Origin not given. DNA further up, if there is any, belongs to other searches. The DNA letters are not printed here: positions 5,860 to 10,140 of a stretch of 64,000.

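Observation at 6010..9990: Cullin with a ~430-aa disordered N-terminal extension carrying three evenly spaced RxRSNS motifs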

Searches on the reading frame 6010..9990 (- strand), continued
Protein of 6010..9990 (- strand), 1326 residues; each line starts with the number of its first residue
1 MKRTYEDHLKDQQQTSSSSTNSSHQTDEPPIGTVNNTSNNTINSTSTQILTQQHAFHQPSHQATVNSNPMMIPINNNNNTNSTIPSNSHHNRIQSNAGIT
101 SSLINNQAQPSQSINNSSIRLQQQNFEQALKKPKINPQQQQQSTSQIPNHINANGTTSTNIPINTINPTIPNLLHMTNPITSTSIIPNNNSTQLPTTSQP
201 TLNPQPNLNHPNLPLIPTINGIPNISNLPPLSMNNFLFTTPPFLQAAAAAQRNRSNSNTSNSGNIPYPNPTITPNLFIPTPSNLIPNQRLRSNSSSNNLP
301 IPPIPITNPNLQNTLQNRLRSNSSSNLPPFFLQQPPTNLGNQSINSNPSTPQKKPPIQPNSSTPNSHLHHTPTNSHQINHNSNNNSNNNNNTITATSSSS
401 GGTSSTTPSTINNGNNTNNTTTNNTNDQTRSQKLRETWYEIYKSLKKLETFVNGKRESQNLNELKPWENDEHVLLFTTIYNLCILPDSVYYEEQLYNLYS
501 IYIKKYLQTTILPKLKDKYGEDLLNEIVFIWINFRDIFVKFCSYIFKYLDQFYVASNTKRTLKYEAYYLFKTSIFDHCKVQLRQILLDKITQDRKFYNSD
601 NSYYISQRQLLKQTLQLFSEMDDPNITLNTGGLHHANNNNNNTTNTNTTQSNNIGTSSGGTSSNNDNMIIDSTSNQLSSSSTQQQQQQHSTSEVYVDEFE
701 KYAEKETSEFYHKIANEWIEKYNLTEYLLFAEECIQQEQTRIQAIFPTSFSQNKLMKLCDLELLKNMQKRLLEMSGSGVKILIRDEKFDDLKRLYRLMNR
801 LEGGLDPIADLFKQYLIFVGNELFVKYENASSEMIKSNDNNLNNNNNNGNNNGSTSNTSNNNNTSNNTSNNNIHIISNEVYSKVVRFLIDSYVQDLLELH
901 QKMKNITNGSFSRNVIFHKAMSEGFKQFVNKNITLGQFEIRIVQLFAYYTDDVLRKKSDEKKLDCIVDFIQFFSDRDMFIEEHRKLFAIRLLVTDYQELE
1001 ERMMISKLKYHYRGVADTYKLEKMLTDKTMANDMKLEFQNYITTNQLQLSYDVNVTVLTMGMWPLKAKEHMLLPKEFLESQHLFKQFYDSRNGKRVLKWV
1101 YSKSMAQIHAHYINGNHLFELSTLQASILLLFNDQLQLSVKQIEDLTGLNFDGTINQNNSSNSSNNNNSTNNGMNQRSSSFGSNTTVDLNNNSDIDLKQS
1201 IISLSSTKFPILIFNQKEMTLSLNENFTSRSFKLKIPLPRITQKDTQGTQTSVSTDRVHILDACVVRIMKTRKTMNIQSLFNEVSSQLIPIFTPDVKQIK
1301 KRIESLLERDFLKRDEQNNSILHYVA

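Call 55: fold_search(model_id=the predicted structure, library=pdb)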
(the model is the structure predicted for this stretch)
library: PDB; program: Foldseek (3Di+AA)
matches with E <= 10: 521; with E <= 0.001: 160
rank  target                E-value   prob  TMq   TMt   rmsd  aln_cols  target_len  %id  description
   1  9xzj_C                1.7e-32  1.00  0.54  0.79   5.8       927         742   20  Cryo-EM structure of F-box helicase 1 (FBH1) bound to an SCF ubiquitin ligase complex and a 3-way DNA fork (consensus  (released 2026-01-28)
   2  7z8r_C                1.2e-30  1.00  0.53  0.79   5.7       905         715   21  CAND1-CUL1-RBX1 (released 2023-04-19)
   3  7z8v_C                7.2e-30  1.00  0.52  0.78   6.6       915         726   21  CAND1-SCF-SKP2 (SKP1deldel) CAND1 engaged SCF rocked (released 2023-04-19)
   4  7z8t_C                9.2e-30  1.00  0.52  0.79   5.6       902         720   21  CAND1-SCF-SKP2 CAND1 engaged SCF rocked (released 2023-04-19)
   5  9a40_A                4.3e-29  1.00  0.38  0.56  18.9       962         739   22  model of Cullin4 (released 2024-09-18)
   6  8k9i_C                7.3e-29  1.00  0.53  0.83   5.3       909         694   19  Structure of CUL3-RBX1-KLHL22 complex without CUL3 NA motif (released 2024-05-29)
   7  8cdk_C                1.2e-28  1.00  0.52  0.78   6.1       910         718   21  CAND1 b-hairpin++-SCF-SKP2 CAND1 partly engaged SCF partly rocked (released 2023-04-19)
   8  7zbz_C                1.5e-28  1.00  0.53  0.79   5.8       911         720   21  CAND1 delhairpin-SCF-SKP2 CAND1 partly engaged SCF partly rocked (released 2023-04-19)
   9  1ldj_A                2.8e-28  1.00  0.55  0.83   4.9       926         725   20  Structure of the Cul1-Rbx1-Skp1-F boxSkp2 SCF Ubiquitin Ligase Complex (released 2002-05-08)
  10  9kbd_A                5.2e-28  1.00  0.55  0.82   4.8       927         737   20  Cryo-EM structure of the CUL1-RBX1-SKP1-FBXO3 SCF ubiquition ligase complex (released 2025-02-19)
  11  1u6g_A                6.9e-28  1.00  0.52  0.78   5.5       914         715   21  Crystal Structure of The Cand1-Cul1-Roc1 Complex (released 2004-12-14)
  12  8b3i_e                1.4e-27  1.00  0.43  0.65  10.5       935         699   21  CRL4CSA-E2-Ub (state 2) (released 2023-09-27)
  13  7shk_A                1.5e-27  1.00  0.52  0.75   6.6       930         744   19  Structure of Xenopus laevis CRL2Lrr1 (State 1) (released 2021-12-08)
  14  8wqa_A                2.1e-27  1.00  0.50  0.74   6.6       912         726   19  Cryo-EM structure of CUL2-RBX1-ELOB-ELOC-FEM1B bound with the C-degron of CCDC89 (conformation 1) (released 2024-04-03)
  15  8ij1_A                3.6e-27  1.00  0.48  0.69   7.2       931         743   19  Protomer 1 and 2 of the asymmetry trimer of the Cul2-Rbx1-EloBC-FEM1B ubiquitin ligase complex (released 2024-02-28)
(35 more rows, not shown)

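Call 56: search_solved_structures(query=A2, max_evalue=1e-120, show_alignments=1)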
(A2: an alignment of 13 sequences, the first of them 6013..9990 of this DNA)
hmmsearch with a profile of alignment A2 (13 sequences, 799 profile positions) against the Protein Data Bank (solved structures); distinct sequences matched with E-value up to 1e-120: 9.
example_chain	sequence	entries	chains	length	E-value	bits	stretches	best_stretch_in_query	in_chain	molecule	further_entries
8vvy_A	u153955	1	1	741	1.8e-129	436.5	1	86-799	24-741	Cullin-1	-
1ldj_A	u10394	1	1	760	1.9e-126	426.5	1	113-799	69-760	Cullin homolog 1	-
8ua6_A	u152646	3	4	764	2e-126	426.5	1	113-799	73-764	Cullin-1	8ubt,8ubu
1u6g_A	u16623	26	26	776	2.1e-126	426.4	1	113-799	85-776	Cullin homolog 1 | Cullin-1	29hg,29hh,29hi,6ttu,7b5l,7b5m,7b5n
9xzj_C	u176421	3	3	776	2.2e-126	426.3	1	113-799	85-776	Cullin-1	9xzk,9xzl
9jkb_A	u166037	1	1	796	2.3e-126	426.3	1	113-799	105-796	Cullin-1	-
8or0_A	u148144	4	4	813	2.5e-126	426.2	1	113-799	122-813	Cullin-1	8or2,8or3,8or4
4a0l_E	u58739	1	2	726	2e-122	413.2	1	95-799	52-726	CULLIN-4B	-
4a0c_C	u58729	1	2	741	2.1e-122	413.2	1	95-799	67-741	CULLIN-4B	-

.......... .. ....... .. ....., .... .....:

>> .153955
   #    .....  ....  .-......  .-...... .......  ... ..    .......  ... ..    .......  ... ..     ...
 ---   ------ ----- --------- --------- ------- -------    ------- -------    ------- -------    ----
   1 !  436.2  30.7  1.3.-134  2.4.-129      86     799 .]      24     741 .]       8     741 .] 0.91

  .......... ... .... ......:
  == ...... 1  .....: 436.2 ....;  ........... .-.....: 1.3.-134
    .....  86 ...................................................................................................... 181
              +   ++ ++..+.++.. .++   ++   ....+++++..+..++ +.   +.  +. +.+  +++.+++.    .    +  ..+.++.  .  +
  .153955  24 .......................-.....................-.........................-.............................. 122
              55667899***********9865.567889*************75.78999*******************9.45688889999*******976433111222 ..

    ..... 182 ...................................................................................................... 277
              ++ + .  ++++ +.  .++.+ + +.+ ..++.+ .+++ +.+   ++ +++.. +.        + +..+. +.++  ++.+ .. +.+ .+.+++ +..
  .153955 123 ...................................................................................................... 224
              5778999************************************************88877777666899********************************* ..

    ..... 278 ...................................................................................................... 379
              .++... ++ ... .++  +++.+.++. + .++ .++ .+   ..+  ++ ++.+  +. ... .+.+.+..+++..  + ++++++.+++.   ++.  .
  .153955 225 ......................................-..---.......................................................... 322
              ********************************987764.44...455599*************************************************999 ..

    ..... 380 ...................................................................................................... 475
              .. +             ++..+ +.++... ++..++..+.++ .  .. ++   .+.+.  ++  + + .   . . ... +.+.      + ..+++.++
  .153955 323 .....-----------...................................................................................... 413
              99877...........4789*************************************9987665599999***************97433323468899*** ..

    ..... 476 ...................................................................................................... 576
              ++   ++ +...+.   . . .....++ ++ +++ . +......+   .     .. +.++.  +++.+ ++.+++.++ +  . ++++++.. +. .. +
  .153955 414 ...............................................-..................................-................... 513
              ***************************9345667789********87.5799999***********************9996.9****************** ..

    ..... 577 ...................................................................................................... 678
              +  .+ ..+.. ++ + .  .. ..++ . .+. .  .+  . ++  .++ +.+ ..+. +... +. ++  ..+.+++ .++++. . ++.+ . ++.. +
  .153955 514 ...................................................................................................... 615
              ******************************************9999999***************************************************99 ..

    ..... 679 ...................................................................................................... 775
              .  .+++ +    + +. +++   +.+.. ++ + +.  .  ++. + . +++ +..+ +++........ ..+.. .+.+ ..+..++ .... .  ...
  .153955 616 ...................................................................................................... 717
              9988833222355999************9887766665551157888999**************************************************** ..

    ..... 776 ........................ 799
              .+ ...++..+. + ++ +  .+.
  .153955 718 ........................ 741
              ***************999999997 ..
